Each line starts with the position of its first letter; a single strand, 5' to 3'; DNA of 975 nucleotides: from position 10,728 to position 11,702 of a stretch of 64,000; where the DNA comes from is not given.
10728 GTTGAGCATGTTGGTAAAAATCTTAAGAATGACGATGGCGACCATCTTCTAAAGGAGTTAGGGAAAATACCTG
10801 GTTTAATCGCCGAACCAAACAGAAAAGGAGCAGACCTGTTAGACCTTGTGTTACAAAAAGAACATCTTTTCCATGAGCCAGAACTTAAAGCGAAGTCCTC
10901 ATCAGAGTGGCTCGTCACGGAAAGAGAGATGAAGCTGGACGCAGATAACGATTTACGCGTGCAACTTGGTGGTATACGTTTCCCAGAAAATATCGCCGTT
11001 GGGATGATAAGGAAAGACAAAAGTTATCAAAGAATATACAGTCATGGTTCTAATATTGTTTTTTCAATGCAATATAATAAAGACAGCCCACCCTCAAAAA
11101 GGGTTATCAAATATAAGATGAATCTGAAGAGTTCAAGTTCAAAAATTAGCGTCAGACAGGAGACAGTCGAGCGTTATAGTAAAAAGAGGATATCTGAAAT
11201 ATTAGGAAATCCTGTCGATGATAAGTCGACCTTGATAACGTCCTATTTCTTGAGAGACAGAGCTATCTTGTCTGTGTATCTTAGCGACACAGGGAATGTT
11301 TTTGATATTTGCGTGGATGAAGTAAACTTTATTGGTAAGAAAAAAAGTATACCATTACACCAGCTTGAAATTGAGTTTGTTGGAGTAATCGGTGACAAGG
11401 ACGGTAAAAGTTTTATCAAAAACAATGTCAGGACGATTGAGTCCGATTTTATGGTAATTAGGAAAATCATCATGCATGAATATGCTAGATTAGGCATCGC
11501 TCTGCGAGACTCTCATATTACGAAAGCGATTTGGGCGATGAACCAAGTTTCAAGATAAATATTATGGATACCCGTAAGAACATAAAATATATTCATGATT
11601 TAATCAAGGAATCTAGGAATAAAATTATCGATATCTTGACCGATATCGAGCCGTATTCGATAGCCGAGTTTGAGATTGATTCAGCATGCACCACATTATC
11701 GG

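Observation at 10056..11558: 500-aa basic protein with a possible triphosphate-tunnel (CYTH/VTC-like) N-terminal half and an unassigned C-terminal half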

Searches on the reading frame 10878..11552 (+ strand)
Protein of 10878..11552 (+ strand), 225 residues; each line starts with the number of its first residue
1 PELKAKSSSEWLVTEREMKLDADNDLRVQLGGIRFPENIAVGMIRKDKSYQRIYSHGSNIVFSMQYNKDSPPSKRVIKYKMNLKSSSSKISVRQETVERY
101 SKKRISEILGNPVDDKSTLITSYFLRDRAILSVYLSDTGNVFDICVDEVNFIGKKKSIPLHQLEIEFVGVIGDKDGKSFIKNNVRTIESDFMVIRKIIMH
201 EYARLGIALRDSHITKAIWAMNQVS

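Call 43: search_solved_structures(query=A3, max_evalue=10, show_alignments=4)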
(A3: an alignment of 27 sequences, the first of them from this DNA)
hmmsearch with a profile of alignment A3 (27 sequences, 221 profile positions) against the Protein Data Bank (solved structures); distinct sequences matched with E-value up to 10: 3.
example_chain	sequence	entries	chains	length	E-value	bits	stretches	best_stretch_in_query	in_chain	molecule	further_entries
3lrv_A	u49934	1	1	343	0.11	15.6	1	26-110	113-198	Pre-mRNA-splicing factor 19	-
4zb4_A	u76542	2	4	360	0.12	15.4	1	26-110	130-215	Pre-mRNA-processing factor 19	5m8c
5gm6_o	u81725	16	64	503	0.19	14.7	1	26-110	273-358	Pre-mRNA-processing factor 19 | Pre-mRNA-processing factor Prp19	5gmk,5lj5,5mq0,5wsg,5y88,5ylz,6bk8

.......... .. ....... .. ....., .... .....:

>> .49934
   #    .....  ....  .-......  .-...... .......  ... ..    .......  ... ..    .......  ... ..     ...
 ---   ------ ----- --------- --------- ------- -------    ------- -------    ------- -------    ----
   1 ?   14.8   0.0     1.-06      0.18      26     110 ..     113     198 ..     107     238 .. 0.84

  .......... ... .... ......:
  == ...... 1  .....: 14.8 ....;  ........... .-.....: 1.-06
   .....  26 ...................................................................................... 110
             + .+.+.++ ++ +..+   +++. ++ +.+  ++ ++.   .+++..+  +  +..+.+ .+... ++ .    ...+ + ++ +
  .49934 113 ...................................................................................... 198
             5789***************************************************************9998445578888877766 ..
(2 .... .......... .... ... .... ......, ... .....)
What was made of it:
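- Tried and rejected: A profile search of the PDB with the C-half gave only chance WD40 (Prp19) hits (call 43).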

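Call 50: search_protein_families(library=pfam, alignment_id=A3, max_evalue=10)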
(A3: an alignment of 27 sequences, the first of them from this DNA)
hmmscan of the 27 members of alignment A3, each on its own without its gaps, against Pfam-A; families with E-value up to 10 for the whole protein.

A. member 1, seq(225 aa): 0 families

B. families by the number of members that match (of 27 scanned): 14 families
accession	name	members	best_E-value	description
PF01012.27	ETF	1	0.012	Electron transfer flavoprotein domain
PF23619.1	Ig_VWA7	1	0.042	VWA7 Ig-like domain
PF01705.24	CX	1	0.058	CX module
PF04761.17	Phage_Treg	1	0.08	Lactococcus bacteriophage putative transcription regulator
PF09524.15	Phg_2220_C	1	0.083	Conserved phage C-terminus (Phg_2220_C)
PF15935.10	RnlA_toxin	1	0.092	RNase LS, bacterial toxin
PF22887.1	DUF7022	1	0.11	Family of unknown function (DUF7022)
PF24370.1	DUF7526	1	0.15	Family of unknown function (DUF7526)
PF07553.16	Lipoprotein_Ltp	1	0.15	Host cell surface-exposed lipoprotein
PF18265.6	Nas2_N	1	0.15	Nas2 N_terminal domain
PF14026.12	SCO4226-like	1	0.18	Nickel responsive protein SCO4226-like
PF01777.24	Ribosomal_L27e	1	0.25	Ribosomal L27e protein family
PF12172.15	zf-ChsH2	1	0.25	ChsH2, rubredoxin-like zinc ribbon domain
PF17340.7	DUF5370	1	0.27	Family of unknown function (DUF5370)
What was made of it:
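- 10860..11555 (+): C-terminal CYTH-type tunnel domain (about residues 269-500) with a full acidic patch. No Pfam or PDB sequence hit (calls 43, 50).
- Tried and rejected: A Pfam scan of 27 C-halves at E<=10 gave no CYTH hit (call 50).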

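Call 74: predict_structure(alignment_id=A3)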
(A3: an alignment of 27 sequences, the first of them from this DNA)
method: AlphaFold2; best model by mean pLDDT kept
length: 225 residues; sequences in the alignment: 27
mean_pLDDT: 92.5   pTM: 0.89
mean pLDDT of the five models: 92.5, 92.4, 92.3, 91.6, 91.5
residues with pLDDT >= 90: 186; 70-90: 21; 50-70: 16; < 50: 2
segments of 3 or more residues with pLDDT < 50: none
pLDDT, mean of each block of 10 residues (from residue 1): 66 94 98 97 98 97 94 94 91 96 97 97 98 95 98 94 96 60 85 98 98 97 89
secondary structure, 60 per line:
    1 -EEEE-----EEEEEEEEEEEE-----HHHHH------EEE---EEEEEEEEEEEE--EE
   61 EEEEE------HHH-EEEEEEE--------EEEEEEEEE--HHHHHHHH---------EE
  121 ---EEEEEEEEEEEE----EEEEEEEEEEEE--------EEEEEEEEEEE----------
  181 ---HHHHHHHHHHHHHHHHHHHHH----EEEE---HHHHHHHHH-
elements in order: E2-5 E11-22 H28-32 E39-41 E45-56 E59-65 E76-82 E91-99 H102-109 E124-135 E140-151 E160-170 H184-204 E209-212 H216-224

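Call 77: fold_search(model_id=the predicted structure, library=pdb)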
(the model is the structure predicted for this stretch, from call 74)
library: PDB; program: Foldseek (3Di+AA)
matches with E <= 10: 1016; with E <= 0.001: 10
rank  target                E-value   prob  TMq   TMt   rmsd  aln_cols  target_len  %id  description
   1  7ena_r                1.1e-05  1.00  0.44  0.47   7.7       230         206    7  TFIID-based PIC-Mediator holo-complex in pre-assembled state (pre-hPIC-MED) (released 2021-05-26)
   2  5a60                  1.4e-05  1.00  0.51  0.30   6.2       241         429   14  Crystal structure of full-length E. coli ygiF in complex with tripolyphosphate and two magnesium ions (released 2015-08-05)
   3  8gxq_r                1.6e-05  1.00  0.44  0.49   7.4       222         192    7  PIC-Mediator in complex with +1 nucleosome (T40N) in MH-binding state (released 2022-11-02)
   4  7nvr_e                6.5e-05  1.00  0.43  0.53   6.6       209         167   10  Human Mediator with RNA Polymerase II Pre-initiation complex (released 2021-05-05)
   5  2hzs_F                9.9e-05  1.00  0.43  0.42   6.9       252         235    9  Structure of the Mediator head submodule Med8C/18/20 (released 2006-09-12)
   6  4pn0_B                3.6e-04  1.00  0.35  0.31  11.0       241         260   15  Structure of S. pombe Pct1 RNA triphosphatase (released 2014-11-12)
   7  4pn1_B                3.8e-04  0.99  0.33  0.29  11.3       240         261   15  Structure of S. pombe Pct1 RNA triphosphatase in complex with the Spt5 CTD (released 2014-11-12)
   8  1d8h_A                4.0e-04  1.00  0.30  0.24  11.6       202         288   15  X-RAY CRYSTAL STRUCTURE OF YEAST RNA TRIPHOSPHATASE IN COMPLEX WITH SULFATE AND MANGANESE IONS. (released 1999-11-29)
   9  2hzs_H                5.2e-04  1.00  0.45  0.44   7.5       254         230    9  Structure of the Mediator head submodule Med8C/18/20 (released 2006-09-12)
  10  4cke_D                6.9e-04  1.00  0.38  0.14   6.7       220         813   13  Vaccinia virus capping enzyme complexed with SAH in P1 form (released 2014-03-19)
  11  4cke_A                1.1e-03  1.00  0.38  0.14   6.7       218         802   12  Vaccinia virus capping enzyme complexed with SAH in P1 form (released 2014-03-19)
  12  8ceo_e                1.2e-03  1.00  0.45  0.41   7.6       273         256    8  Yeast RNA polymerase II transcription pre-initiation complex with core Mediator and the +1 nucleosome (released 2023-03-08)
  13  2hzm_B                1.3e-03  1.00  0.44  0.44   8.2       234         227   10  Structure of the Mediator head subcomplex Med18/20 (released 2006-09-12)
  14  4gwp_E                1.3e-03  1.00  0.42  0.38   7.7       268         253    7  Structure of the Mediator Head Module from S. cerevisiae (released 2012-10-31)
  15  4ckc_D                1.4e-03  1.00  0.38  0.14   6.7       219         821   11  Vaccinia virus capping enzyme complexed with SAH (monoclinic form) (released 2014-03-19)
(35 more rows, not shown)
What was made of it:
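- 10860..11555 (+): The model of this half alone has pLDDT 92.5 (call 74) and matches YgiF 5a60 (E=1.4e-5, TM 0.51), Pct1/Cet1 (4e-4), the vaccinia D1 triphosphatase and mouse ThTPase (call 77).
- Closest known: Cet1/Pct1/vaccinia D1 RNA 5'-triphosphatases. Same: The same tunnel fold with an acidic patch; matches at E of about 4e-4 (call 77).
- YgiF matches at least as well as the RNA triphosphatases (call 77).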
